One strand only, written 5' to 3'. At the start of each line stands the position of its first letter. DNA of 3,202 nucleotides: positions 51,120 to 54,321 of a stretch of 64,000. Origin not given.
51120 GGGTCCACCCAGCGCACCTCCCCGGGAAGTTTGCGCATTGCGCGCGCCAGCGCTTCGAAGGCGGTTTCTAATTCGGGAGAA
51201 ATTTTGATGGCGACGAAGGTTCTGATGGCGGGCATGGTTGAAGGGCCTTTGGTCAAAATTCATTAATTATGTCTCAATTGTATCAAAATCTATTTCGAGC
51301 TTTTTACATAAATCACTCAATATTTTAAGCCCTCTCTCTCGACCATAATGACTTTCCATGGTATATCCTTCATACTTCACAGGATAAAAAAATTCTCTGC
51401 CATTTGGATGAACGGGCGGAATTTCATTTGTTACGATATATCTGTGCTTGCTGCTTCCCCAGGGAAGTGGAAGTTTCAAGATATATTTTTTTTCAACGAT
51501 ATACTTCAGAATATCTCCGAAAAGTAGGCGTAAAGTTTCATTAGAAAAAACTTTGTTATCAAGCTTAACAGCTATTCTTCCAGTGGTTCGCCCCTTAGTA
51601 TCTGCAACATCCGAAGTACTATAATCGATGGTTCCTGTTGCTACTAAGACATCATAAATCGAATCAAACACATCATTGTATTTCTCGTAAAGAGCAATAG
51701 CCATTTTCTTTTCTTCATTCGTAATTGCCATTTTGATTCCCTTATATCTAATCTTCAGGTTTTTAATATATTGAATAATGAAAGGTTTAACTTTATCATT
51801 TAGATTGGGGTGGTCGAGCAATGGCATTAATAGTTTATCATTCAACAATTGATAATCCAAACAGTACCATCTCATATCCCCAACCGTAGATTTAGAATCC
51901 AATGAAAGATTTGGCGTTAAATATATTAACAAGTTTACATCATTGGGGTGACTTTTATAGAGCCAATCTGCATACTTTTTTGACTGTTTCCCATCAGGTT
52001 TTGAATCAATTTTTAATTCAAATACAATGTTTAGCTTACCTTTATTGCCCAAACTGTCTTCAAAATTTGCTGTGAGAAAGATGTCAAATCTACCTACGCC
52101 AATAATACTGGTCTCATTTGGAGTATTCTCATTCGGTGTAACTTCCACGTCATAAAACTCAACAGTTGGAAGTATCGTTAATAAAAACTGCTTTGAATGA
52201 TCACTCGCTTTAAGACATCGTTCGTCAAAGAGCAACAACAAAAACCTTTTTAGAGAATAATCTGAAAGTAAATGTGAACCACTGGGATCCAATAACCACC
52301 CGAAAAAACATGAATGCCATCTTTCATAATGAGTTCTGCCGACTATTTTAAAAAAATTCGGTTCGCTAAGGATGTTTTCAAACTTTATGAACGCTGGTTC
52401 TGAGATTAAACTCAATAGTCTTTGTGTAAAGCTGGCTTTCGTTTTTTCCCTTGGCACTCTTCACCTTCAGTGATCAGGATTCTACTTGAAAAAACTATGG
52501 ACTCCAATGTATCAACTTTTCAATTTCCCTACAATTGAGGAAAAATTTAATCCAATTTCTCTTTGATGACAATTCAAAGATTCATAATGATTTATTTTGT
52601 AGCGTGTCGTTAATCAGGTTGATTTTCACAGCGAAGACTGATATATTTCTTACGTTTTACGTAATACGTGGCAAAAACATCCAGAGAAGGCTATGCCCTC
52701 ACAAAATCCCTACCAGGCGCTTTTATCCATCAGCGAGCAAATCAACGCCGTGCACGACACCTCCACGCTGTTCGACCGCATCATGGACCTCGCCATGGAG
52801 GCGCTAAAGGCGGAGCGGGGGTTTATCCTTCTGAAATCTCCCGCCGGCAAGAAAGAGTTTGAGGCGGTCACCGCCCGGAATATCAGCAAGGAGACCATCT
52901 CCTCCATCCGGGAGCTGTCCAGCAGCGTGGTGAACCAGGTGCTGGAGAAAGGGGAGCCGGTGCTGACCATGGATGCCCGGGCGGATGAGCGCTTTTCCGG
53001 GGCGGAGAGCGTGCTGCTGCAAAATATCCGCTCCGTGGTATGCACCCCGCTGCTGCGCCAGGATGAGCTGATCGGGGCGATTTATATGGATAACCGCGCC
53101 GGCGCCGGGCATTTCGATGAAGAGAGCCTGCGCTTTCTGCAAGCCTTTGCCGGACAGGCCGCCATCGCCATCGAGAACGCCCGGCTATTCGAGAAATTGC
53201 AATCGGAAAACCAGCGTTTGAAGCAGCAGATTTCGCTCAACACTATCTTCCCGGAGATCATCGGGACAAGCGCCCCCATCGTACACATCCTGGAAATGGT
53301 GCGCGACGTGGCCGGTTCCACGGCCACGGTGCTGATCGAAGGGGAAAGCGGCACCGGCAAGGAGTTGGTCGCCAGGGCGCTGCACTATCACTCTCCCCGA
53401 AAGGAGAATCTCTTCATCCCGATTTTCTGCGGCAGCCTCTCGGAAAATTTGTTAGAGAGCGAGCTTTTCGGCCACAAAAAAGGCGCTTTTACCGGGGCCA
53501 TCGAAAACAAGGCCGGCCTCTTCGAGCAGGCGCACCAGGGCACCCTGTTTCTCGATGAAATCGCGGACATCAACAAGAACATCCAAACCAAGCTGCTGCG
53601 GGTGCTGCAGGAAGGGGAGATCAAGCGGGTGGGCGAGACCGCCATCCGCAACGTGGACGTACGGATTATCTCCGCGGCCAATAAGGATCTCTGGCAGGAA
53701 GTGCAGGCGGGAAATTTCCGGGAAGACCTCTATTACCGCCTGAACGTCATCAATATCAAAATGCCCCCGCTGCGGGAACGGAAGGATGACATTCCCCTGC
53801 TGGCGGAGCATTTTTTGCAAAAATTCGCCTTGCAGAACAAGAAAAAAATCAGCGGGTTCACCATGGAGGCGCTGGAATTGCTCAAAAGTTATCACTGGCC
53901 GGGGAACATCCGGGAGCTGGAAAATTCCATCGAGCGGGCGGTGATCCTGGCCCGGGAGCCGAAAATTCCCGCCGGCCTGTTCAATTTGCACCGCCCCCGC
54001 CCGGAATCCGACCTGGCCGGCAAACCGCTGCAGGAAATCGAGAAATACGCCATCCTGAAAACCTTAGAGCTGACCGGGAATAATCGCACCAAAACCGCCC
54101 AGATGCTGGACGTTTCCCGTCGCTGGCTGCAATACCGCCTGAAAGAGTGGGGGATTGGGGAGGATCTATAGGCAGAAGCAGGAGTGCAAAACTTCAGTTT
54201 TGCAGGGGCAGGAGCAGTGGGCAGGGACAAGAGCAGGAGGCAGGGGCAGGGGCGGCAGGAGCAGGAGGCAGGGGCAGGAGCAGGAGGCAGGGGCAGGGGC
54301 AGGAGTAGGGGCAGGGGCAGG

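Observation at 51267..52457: Single-gene AT-rich islet encoding a stand-alone PD-(D/E)xK nuclease-superfamily protein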

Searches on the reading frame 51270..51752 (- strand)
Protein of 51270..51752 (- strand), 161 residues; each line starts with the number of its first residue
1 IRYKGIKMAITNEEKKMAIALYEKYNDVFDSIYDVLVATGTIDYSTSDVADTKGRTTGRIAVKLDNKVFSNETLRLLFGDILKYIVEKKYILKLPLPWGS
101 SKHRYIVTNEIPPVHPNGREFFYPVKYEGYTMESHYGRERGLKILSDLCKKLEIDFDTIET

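Call 42: predict_structure(alignment_id=A2)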
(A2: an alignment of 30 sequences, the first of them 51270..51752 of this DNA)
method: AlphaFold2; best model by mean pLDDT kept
length: 161 residues; sequences in the alignment: 30
mean_pLDDT: 79.2   pTM: 0.61
mean pLDDT of the five models: 79.2, 76.8, 73.6, 70.5, 67.5
residues with pLDDT >= 90: 81; 70-90: 35; 50-70: 22; < 50: 23
segments of 3 or more residues with pLDDT < 50: 1-8, 42-56
pLDDT, mean of each block of 10 residues (from residue 1): 40 68 72 66 44 53 91 92 96 90 92 93 94 92 94 91 68
secondary structure, 60 per line:
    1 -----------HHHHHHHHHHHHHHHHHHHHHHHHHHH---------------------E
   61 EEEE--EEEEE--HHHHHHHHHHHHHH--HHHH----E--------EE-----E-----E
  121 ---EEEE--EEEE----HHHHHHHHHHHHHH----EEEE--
elements in order: H12-38 E60-64 E67-71 H74-87 H90-93 E124-127 E130-133 H138-151 E156-159

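Call 69: fold_search(model_id=the predicted structure, library=pdb)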
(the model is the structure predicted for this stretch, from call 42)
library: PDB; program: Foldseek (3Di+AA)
matches with E <= 10: 144; with E <= 0.001: 0
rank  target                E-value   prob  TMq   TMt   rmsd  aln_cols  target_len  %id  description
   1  9iuz_B                1.2e+00  0.05  0.22  0.09  14.1       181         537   12  Constitutively active mutant(Y276H) of Arabidopsis phytochrome B(phyB) in complex with phytochrome-interacting factor  (released 2024-10-02)
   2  9szu                  1.4e+00  0.11  0.21  0.11  10.8       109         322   11  Cerium(III)-bound de novo photoredox enzyme (PLZ2.3) (released 2026-03-25)
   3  9iuz_A                1.5e+00  0.06  0.22  0.11  13.3       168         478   12  Constitutively active mutant(Y276H) of Arabidopsis phytochrome B(phyB) in complex with phytochrome-interacting factor  (released 2024-10-02)
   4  3nhq_A                1.5e+00  0.02  0.14  0.08  20.6       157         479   10  The dark Pfr structure of the photosensory core module of P. aeruginosa Bacteriophytochrome (released 2011-11-30)
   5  2qz8_A                1.7e+00  0.06  0.19  0.21  15.0       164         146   10  Crystal structure of Mycobacterium tuberculosis Leucine response regulatory protein (LrpA) (released 2007-11-06)
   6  3fmt_B                1.9e+00  0.25  0.36  0.36   3.8        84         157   10  Crystal structure of SeqA bound to DNA (released 2009-04-28)
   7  9irk_C                2.1e+00  0.04  0.22  0.10  14.4       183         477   10  Cryo-EM structure of PhyB(Y276H,1-908)-PIF6beta complex (released 2025-06-04)
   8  5nd9_P                2.1e+00  0.03  0.19  0.22  16.8       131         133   11  Hibernating ribosome from Staphylococcus aureus (Rotated state) (released 2017-06-28)
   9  3nop                  2.1e+00  0.02  0.15  0.08  16.7       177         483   10  Light-induced intermediate structure L1 of Pseudomonas aeruginosa bacteriophytochrome (released 2012-11-07)
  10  1lrr_A                2.2e+00  0.18  0.32  0.41   4.1        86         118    9  CRYSTAL STRUCTURE OF E. COLI SEQA COMPLEXED WITH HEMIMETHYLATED DNA (released 2002-12-11)
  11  9ndy_L                2.2e+00  0.09  0.16  0.06   3.9        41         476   22  Composite baseplate asymmetric unit of JohannRWettstein (Bas63) (released 2025-11-19)
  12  1x60_MODEL_1_A        2.2e+00  0.06  0.21  0.37   9.4       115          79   11  Solution structure of the peptidoglycan binding domain of B. subtilis cell wall lytic enzyme CwlC (released 2005-08-09)
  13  2qv6_C                2.2e+00  0.03  0.16  0.12  13.1       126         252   12  GTP cyclohydrolase III from M. jannaschii (MJ0145) complexed with GTP and metal ions (released 2008-01-15)
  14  2l48_MODEL_1_A        2.4e+00  0.05  0.17  0.28  14.0       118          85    8  Solution structure of the PlyG cell wall binding domain (released 2011-10-12)
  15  2qv6_A                2.4e+00  0.02  0.16  0.12  14.9       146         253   11  GTP cyclohydrolase III from M. jannaschii (MJ0145) complexed with GTP and metal ions (released 2008-01-15)
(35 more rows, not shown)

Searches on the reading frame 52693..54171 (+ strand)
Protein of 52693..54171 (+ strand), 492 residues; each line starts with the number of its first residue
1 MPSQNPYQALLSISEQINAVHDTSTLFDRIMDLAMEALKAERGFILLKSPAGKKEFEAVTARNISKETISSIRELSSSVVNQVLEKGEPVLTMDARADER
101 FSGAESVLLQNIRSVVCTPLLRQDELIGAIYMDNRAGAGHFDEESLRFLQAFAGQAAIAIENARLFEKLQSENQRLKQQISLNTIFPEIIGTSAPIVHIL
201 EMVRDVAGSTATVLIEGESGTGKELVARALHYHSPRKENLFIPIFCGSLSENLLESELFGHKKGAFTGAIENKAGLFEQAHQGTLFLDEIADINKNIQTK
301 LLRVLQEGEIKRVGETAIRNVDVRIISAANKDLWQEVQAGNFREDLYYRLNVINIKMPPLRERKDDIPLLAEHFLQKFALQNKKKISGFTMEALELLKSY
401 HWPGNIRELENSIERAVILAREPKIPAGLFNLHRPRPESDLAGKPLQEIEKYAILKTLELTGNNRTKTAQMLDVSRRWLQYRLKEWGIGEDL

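Call 70: find_homologous_proteins(query=window:52693-54171:+, max_evalue=1e-100)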
Query window:52693-54171:+ (492 aa): 803 proteins with E <= 1e-100 among 8000 candidates; the best 120 are listed.
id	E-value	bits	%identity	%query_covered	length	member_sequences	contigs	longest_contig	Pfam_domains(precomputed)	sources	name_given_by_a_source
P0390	0.0e+0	1012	94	100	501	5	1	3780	PF13185.13,PF00158.33,PF07724.21,PF25601.2,PF01590.33,PF02954.26,PF13492.13,PF14532.13,PF07728.21,PF01078.28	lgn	-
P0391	9.5e-293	989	92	100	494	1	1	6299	PF13185.13,PF00158.33,PF07724.21,PF25601.2,PF01590.33,PF02954.26,PF13492.13,PF14532.13,PF07728.21,PF01078.28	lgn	-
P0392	1.7e-255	866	81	99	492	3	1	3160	PF13185.13,PF00158.33,PF07724.21,PF25601.2,PF01590.33,PF02954.26,PF13492.13,PF14532.13,PF07728.21,PF01078.28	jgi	jgi:Nif-specific regulatory protein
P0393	3.0e-254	862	78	99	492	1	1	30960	PF13185.13,PF00158.33,PF07724.21,PF25601.2,PF01590.33,PF02954.26,PF13492.13,PF14532.13,PF07728.21,PF01078.28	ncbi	-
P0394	2.3e-253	859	80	100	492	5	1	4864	PF13185.13,PF00158.33,PF07724.21,PF25601.2,PF01590.33,PF02954.26,PF13492.13,PF14532.13,PF07728.21,PF01078.28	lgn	-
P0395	4.1e-252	855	80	100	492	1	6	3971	PF13185.13,PF00158.33,PF07724.21,PF25601.2,PF01590.33,PF02954.26,PF13492.13,PF14532.13,PF07728.21,PF01078.28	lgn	-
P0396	2.1e-245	833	77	100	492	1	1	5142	PF13185.13,PF00158.33,PF07724.21,PF25601.2,PF01590.33,PF02954.26,PF13492.13,PF14532.13,PF07728.21,PF01078.28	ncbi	-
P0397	2.3e-242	823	76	99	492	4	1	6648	PF13185.13,PF00158.33,PF07724.21,PF25601.2,PF01590.33,PF02954.26,PF13492.13,PF14532.13,PF07728.21,PF13191.13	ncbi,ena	-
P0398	5.0e-242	822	75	100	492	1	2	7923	PF13185.13,PF00158.33,PF07724.21,PF25601.2,PF01590.33,PF02954.26,PF13492.13,PF14532.13,PF07728.21,PF01078.28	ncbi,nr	ncbi:MAG: GAF domain-containing protein [Calditrichaeota bacterium]|nr:MAG: GAF domain-containing pr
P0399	2.9e-239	813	75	100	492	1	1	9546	PF13185.13,PF00158.33,PF07724.21,PF25601.2,PF01590.33,PF02954.26,PF13492.13,PF14532.13,PF07728.21,PF01078.28,PF13191.13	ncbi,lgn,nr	ncbi:MAG: GAF domain-containing protein [Calditrichaeota bacterium]|nr:MAG: GAF domain-containing pr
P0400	1.1e-237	807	75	99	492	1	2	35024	PF13185.13,PF00158.33,PF07724.21,PF25601.2,PF01590.33,PF02954.26,PF13492.13,PF14532.13,PF07728.21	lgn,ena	-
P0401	6.1e-225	765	70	99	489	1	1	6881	PF13185.13,PF00158.33,PF07724.21,PF25601.2,PF01590.33,PF02954.26,PF13492.13,PF14532.13,PF07728.21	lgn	-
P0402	5.0e-222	756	70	100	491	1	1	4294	PF13185.13,PF00158.33,PF07724.21,PF25601.2,PF01590.33,PF02954.26,PF13492.13,PF14532.13,PF07728.21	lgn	-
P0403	7.1e-222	755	70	99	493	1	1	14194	PF13185.13,PF00158.33,PF07724.21,PF25601.2,PF01590.33,PF02954.26,PF13492.13,PF14532.13,PF07728.21,PF01078.28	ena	-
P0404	5.4e-221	752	69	100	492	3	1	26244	PF13185.13,PF00158.33,PF07724.21,PF25601.2,PF01590.33,PF02954.26,PF13492.13,PF14532.13,PF07728.21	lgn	-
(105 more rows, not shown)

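Call 71: find_encoding_contigs(protein=P0391, flank=6000, max_places=3)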
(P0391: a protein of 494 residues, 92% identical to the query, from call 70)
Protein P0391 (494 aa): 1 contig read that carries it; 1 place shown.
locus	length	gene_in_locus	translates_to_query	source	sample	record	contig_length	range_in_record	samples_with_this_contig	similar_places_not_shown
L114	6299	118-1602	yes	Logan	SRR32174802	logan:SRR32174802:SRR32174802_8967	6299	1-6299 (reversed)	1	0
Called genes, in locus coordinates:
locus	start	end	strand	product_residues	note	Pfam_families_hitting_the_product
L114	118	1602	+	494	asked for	PF01590:GAF, PF13185:GAF_2, PF13492:GAF_3, PF00158:Sigma54_activat, PF14532:Sigma54_activ_2, PF07724:AAA_2 (weak), PF25601:AAA_lid_14, PF02954:HTH_8, +2 more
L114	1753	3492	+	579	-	PF00069:Pkinase, PF01636:APH (faint), PF07714:PK_Tyr_Ser-Thr, PF03109:ABC1 (faint), PF14531:Kinase-like (weak), PF08308:PEGA, PF13620:CarboxypepD_reg (faint), PF08308:PEGA (weak)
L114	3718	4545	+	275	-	PF18935:DUF5683 (faint)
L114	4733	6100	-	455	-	PF00171:Aldedh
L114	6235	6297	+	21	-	?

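Call 72: find_encoding_contigs(protein=P0393, flank=6000, max_places=2)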
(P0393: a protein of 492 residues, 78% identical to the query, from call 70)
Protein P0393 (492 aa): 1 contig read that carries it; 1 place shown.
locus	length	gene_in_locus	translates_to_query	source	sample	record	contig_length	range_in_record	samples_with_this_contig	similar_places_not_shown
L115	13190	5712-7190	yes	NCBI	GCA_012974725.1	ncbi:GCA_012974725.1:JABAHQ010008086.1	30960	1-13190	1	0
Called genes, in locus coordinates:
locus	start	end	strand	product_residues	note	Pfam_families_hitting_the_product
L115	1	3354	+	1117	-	?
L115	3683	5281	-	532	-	PF00389:2-Hacid_dh, PF02826:2-Hacid_dh_C, PF19304:PGDH_inter, PF01842:ACT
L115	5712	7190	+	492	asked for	PF01590:GAF, PF13185:GAF_2, PF13492:GAF_3, PF00158:Sigma54_activat, PF14532:Sigma54_activ_2, PF07724:AAA_2 (weak), PF25601:AAA_lid_14, PF02954:HTH_8, +2 more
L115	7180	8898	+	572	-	PF00069:Pkinase, PF03109:ABC1 (weak), PF07714:PK_Tyr_Ser-Thr, PF08308:PEGA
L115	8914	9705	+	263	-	PF18935:DUF5683 (faint)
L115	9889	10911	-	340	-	PF01180:DHO_dh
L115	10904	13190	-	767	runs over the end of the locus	PF02511:Thy1, PF14890:Intein_splicing, PF01844:HNH (weak), PF02511:Thy1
